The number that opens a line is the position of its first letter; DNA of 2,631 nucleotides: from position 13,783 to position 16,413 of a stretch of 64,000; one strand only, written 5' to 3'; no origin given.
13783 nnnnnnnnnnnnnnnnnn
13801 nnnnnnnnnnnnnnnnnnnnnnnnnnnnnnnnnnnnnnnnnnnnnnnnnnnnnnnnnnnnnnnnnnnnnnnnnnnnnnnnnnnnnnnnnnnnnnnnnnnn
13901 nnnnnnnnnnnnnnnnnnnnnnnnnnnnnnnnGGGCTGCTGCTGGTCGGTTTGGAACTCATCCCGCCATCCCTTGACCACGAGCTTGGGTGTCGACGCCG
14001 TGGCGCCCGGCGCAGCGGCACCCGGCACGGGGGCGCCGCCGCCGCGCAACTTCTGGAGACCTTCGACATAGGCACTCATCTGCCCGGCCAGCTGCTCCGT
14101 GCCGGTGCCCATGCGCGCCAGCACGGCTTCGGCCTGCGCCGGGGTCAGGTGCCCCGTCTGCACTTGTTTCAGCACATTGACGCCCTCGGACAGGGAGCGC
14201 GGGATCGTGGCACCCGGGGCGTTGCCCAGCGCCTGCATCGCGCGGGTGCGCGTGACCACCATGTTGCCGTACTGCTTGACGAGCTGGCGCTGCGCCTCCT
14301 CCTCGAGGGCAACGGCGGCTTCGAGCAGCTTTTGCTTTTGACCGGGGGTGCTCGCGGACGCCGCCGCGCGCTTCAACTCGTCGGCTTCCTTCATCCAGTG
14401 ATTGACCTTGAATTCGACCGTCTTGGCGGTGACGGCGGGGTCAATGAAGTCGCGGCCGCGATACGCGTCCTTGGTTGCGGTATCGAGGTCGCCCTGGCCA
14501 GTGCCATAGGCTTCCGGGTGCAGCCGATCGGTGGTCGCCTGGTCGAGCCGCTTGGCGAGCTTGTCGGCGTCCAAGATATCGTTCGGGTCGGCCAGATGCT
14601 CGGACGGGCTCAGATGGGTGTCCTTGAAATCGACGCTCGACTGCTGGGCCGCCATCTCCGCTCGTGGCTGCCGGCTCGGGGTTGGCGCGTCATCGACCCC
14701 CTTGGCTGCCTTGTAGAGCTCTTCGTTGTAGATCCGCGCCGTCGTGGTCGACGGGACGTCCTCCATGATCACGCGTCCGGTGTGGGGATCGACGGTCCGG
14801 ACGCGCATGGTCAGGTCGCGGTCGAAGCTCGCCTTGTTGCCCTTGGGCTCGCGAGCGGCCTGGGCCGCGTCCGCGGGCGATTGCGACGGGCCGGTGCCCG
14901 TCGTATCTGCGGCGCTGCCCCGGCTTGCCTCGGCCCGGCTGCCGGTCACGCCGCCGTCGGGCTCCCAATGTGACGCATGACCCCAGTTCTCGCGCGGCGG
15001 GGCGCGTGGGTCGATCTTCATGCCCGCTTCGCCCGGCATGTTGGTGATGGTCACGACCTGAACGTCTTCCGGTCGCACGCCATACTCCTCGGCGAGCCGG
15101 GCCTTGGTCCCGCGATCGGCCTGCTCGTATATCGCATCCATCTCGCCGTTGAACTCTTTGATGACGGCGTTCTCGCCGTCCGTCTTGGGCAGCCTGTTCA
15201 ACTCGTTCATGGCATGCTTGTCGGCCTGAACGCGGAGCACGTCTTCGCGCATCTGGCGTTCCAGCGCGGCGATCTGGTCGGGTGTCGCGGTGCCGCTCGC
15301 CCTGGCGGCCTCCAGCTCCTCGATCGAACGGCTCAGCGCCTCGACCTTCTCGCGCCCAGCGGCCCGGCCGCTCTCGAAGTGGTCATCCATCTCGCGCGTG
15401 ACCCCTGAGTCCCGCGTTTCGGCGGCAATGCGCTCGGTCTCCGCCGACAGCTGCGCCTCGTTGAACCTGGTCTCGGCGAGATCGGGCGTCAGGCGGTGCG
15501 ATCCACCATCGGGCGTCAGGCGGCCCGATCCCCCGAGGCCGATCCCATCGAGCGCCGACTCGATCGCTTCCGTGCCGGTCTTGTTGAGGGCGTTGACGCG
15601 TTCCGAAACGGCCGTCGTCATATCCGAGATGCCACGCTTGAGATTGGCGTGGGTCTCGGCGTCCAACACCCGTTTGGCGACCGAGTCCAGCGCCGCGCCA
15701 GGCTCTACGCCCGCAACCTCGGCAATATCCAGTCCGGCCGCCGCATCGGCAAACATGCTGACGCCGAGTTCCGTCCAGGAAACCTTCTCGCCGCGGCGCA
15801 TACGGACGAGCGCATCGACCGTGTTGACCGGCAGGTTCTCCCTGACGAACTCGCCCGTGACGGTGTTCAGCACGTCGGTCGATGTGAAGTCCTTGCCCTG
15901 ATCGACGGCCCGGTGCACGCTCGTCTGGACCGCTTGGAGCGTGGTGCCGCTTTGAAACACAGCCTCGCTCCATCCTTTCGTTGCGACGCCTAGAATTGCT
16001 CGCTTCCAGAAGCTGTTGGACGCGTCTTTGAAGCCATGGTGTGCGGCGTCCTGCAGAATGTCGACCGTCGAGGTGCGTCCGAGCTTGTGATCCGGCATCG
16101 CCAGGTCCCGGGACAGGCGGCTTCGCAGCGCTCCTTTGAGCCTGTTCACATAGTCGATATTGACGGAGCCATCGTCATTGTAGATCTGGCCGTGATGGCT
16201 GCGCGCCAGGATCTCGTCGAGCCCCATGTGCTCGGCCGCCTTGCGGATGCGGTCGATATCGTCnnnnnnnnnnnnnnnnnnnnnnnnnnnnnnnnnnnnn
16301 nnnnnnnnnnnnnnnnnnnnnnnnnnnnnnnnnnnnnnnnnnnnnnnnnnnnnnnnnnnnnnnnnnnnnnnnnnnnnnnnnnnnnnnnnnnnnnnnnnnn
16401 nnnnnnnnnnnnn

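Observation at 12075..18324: Uncharacterised module of a membrane protein, a roughly 1080-aa signal-peptide protein with HubP/FimV/TolA-like architecture, a zinc-ribbon protein with a histone-like AKP tail, a divergent zinc-ribbon membrane protein and a convergent DUF4279-like gene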

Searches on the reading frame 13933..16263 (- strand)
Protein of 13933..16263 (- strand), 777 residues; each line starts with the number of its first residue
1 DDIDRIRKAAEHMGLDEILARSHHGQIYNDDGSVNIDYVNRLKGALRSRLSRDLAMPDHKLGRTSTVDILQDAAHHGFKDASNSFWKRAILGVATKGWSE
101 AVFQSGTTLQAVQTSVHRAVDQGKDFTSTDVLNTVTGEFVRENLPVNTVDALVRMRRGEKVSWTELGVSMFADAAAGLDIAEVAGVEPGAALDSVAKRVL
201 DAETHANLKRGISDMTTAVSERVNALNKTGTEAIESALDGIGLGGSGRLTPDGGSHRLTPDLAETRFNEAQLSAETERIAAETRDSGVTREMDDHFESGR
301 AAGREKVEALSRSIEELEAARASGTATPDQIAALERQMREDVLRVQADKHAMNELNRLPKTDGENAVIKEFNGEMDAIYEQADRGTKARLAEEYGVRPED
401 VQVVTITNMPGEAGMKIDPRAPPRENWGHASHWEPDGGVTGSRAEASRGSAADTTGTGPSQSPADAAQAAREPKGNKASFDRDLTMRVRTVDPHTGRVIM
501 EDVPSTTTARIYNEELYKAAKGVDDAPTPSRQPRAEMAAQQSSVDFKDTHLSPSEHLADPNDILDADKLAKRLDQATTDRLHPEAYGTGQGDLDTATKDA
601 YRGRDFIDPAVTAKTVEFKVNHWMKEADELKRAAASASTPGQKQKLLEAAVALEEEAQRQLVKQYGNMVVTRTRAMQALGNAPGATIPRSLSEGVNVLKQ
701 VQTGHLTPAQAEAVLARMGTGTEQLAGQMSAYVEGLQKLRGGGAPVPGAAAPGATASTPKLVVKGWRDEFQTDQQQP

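Call 48: search_protein_representatives(alignment_id=A2)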
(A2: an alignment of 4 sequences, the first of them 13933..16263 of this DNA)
Query: 4 sequences, 764 profile positions. Proteins with E-value up to 0.001 (for the whole library): 340; up to 1e-10: 216; up to 1e-30: 68. The best 150 are listed.
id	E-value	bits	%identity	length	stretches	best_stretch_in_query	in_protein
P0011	0.0e+00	1095.8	-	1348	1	1-764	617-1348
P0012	0.0e+00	1077.0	-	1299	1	2-763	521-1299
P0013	3.5e-284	961.6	-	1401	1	3-762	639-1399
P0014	4.4e-271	918.3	-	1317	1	2-762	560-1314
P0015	2.0e-258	876.5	-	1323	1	3-761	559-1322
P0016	2.9e-253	859.4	-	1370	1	2-762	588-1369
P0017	5.2e-233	792.4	-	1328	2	258-763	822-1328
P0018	2.1e-228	777.2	-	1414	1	1-760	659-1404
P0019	2.3e-227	773.7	-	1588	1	1-744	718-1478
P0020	1.2e-206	705.2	-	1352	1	2-730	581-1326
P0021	5.3e-193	660.1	-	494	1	281-762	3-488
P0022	4.6e-185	633.9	-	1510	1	1-737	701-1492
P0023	2.1e-179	615.1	-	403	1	353-764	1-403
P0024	2.9e-178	611.4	-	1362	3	251-629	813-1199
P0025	1.5e-165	569.3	-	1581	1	3-730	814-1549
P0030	1.0e-65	239.2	-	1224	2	293-733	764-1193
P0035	1.7e-57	212.0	-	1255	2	210-726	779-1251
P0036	5.7e-55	203.7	-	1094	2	293-740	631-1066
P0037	1.9e-53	198.7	-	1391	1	82-727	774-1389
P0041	1.2e-50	189.3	-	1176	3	292-665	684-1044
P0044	4.0e-43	164.5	-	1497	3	548-731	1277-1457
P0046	2.1e-39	152.2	-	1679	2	178-728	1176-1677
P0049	2.7e-38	148.5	-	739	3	554-729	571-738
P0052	3.5e-37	144.9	-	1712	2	552-728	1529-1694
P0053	6.2e-37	144.0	-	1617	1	188-726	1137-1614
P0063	1.2e-33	133.2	-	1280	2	459-728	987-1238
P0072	1.1e-31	126.7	-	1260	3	548-739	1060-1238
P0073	1.1e-31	126.7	-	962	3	553-734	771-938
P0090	2.2e-26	109.1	-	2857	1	559-757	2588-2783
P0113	1.2e-21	93.5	-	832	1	553-729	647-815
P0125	3.4e-19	85.4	-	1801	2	552-728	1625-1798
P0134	8.5e-18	80.8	-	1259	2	540-729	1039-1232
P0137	1.1e-17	80.4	-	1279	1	559-757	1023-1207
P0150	4.7e-16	75.0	-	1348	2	545-732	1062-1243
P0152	8.0e-16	74.2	-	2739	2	553-729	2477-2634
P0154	8.3e-16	74.2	-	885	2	552-739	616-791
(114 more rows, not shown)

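Call 50: search_protein_families(library=pfam, proteins=[P0090, P0152, P0125, P0052], max_evalue=0.001)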
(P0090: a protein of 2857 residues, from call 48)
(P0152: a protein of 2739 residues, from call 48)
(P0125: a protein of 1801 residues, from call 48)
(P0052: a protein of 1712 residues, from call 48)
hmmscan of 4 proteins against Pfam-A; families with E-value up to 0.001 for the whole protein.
P0090 (2857 aa): 7 families
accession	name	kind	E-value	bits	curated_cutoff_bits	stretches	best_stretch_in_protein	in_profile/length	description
PF17957.7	Big_7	-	2.5e-21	76.5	24.1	2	1725-1805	1-69/70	Bacterial Ig domain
PF13620.12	CarboxypepD_reg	-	6.3e-20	71.8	32.3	2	43-114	5-81/82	Carboxypeptidase regulatory-like domain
PF06832.18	BiPBP_C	-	1.6e-05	25.1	26.8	0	995-1072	11-87/90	Penicillin-Binding Protein C-terminus Family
PF14449.11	PT-TG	-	6.1e-05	23.4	23.5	1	2226-2283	5-61/68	Pre-toxin TG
PF09136.16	Glucodextran_B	-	7.9e-05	22.9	27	0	1817-1900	1-81/83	Glucodextranase, domain B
PF13715.12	CarbopepD_reg_2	-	0.00029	21.2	32.2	0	155-204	27-77/88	CarboxypepD_reg-like domain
PF22746.1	SHOCT-like_DUF2089-C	-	0.00062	19.7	27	0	2708-2735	4-31/32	SHOCT-like domain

P0152 (2739 aa): 4 families
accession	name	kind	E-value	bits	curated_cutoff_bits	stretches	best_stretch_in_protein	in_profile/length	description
PF13620.12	CarboxypepD_reg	-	2.4e-17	63.5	32.3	2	3-72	6-81/82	Carboxypeptidase regulatory-like domain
PF17957.7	Big_7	-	7e-07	30.2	24.1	1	932-985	3-56/70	Bacterial Ig domain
PF11974.14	bMG3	-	5.8e-05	23.4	34.9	0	166-217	12-62/103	Bacterial alpha-2-macroglobulin MG3 domain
PF14449.11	PT-TG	-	0.00078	19.8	23.5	0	2150-2203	3-56/68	Pre-toxin TG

P0125 (1801 aa): 0 families

P0052 (1712 aa): 0 families

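Call 53: search_protein_families(library=pfam, proteins=[P0030, P0036, P0037, P0044, P0046, P0049, P0053], max_evalue=0.01)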
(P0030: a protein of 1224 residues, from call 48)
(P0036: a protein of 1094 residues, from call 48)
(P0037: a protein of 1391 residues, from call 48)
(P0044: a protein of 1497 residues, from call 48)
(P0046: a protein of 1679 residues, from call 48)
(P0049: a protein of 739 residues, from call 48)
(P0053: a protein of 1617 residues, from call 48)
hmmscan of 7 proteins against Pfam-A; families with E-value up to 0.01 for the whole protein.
P0030 (1224 aa): 0 families

P0036 (1094 aa): 0 families

P0037 (1391 aa): 0 families

P0044 (1497 aa): 1 family
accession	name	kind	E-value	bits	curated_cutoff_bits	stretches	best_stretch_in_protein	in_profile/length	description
PF22638.1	FlgK_D1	-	0.0028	17.7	28.6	0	1120-1167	16-64/233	Flagellar hook-associated protein FlgK helical domain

P0046 (1679 aa): 0 families

P0049 (739 aa): 1 family
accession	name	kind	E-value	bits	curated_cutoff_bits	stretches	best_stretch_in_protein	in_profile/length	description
PF03938.19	OmpH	-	0.00058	20.5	32.4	1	410-498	27-114/141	Outer membrane protein (OmpH-like)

P0053 (1617 aa): 0 families

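Call 61: find_encoding_contigs(protein=P0090, flank=6000, max_places=2)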
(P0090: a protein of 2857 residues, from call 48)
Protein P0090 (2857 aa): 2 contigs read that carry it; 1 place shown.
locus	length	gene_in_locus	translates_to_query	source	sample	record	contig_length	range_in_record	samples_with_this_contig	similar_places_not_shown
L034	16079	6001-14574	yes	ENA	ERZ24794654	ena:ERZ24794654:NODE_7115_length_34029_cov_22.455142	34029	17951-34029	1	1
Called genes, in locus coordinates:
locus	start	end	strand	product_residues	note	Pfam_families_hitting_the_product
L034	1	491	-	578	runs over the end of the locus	-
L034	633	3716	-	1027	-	-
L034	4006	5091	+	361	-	PF09982:LpxR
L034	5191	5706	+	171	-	-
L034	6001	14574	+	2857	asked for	PF13620:CarboxypepD_reg (weak), PF06832:BiPBP_C (faint), PF17957:Big_7 (weak)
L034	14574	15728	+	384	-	-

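Call 62: find_encoding_contigs(protein=P0036, flank=6000, max_places=2)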
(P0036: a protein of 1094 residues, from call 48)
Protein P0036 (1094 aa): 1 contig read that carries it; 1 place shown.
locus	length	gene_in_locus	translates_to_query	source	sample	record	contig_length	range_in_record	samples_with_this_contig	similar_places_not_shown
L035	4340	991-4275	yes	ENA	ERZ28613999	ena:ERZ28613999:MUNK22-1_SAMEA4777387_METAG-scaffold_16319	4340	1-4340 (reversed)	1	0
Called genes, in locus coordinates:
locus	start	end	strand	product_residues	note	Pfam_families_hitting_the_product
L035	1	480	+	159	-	?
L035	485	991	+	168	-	-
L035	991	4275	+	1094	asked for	-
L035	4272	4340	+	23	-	?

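Call 90: find_encoding_contigs(protein=P0044, flank=8000, max_places=2)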
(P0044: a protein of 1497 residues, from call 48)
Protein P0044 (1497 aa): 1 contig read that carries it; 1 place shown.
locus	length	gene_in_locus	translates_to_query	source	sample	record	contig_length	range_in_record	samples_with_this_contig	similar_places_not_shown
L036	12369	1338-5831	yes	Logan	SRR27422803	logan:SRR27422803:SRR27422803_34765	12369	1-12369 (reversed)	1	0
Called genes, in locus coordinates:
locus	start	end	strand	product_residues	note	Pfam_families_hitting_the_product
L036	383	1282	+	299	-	PF13240:Zn_Ribbon_1 (weak)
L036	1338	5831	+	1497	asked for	-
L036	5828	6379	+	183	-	PF10005:Zn_ribbon_DZR_6 (faint), PF17032:Zn_ribbon_15 (faint), PF18912:DZR_2 (faint), PF24463:DUF7577 (faint), PF13240:Zn_Ribbon_1 (weak), PF13248:Zn_ribbon_3 (weak), PF12773:DZR, PF13240:Zn_Ribbon_1 (weak)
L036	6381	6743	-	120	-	-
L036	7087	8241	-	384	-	-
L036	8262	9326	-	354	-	-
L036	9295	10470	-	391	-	PF13240:Zn_Ribbon_1 (weak)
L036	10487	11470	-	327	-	PF01839:FG-GAP (faint)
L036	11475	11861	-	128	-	-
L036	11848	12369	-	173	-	?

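Call 91: find_encoding_contigs(protein=P0035, flank=8000, max_places=2)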
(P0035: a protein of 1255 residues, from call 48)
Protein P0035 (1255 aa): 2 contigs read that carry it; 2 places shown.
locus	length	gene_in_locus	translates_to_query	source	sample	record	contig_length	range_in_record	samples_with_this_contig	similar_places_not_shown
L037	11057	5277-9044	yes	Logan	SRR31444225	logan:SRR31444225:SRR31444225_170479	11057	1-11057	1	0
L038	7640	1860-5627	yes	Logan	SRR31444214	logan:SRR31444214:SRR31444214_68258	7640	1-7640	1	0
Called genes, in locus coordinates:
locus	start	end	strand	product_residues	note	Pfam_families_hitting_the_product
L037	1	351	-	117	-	?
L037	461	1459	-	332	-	PF02653:BPD_transp_2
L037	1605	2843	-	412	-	PF01208:URO-D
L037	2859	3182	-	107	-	PF05336:rhaM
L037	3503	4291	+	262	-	PF13240:Zn_Ribbon_1 (weak)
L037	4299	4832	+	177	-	-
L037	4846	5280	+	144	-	-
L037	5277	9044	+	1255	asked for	-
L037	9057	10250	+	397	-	PF17032:Zn_ribbon_15 (faint), PF12773:DZR, PF13240:Zn_Ribbon_1 (weak), PF13248:Zn_ribbon_3 (faint), PF13240:Zn_Ribbon_1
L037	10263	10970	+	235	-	-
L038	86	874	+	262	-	PF13240:Zn_Ribbon_1 (weak)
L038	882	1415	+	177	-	-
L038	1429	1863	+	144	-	-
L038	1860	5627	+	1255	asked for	-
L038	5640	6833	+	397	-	PF17032:Zn_ribbon_15 (faint), PF12773:DZR, PF13240:Zn_Ribbon_1 (weak), PF13248:Zn_ribbon_3 (faint), PF13240:Zn_Ribbon_1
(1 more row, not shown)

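Call 101: search_protein_families(library=pfam, proteins=[P0113, P0137, P0150, P0154, P0063, P0072, P0073, P0134], max_evalue=0.01)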
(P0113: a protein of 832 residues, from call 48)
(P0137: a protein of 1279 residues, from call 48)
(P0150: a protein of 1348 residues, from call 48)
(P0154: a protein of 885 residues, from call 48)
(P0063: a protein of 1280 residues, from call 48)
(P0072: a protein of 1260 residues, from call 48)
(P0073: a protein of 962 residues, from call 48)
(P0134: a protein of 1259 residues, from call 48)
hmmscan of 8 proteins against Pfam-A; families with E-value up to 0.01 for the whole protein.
P0113 (832 aa): 0 families

P0137 (1279 aa): 5 families
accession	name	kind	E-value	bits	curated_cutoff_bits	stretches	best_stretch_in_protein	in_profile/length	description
PF17957.7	Big_7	-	6.5e-12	46.4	24.1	1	140-209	1-70/70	Bacterial Ig domain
PF09136.16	Glucodextran_B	-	2.1e-07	31.2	27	1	140-228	1-82/83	Glucodextranase, domain B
PF14449.11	PT-TG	-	7.8e-07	29.4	23.5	1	660-727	3-66/68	Pre-toxin TG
PF07705.17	CARDB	-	2.1e-06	28.3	22.7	1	24-126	2-98/101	CARDB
PF19077.6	Big_13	-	0.00047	21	27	1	166-228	36-101/102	Bacterial Ig-like domain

P0150 (1348 aa): 4 families
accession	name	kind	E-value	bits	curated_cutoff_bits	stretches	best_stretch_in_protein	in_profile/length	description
PF17957.7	Big_7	-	1.1e-12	48.8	24.1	1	293-360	1-70/70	Bacterial Ig domain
PF09136.16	Glucodextran_B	-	2.1e-06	28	27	1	293-375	1-78/83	Glucodextranase, domain B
PF14449.11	PT-TG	-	2.6e-05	24.5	23.5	1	740-799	7-65/68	Pre-toxin TG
PF07705.17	CARDB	-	0.0029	18.2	22.7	0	177-275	3-93/101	CARDB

P0154 (885 aa): 0 families

P0063 (1280 aa): 0 families

P0072 (1260 aa): 0 families

P0073 (962 aa): 0 families

P0134 (1259 aa): 0 families
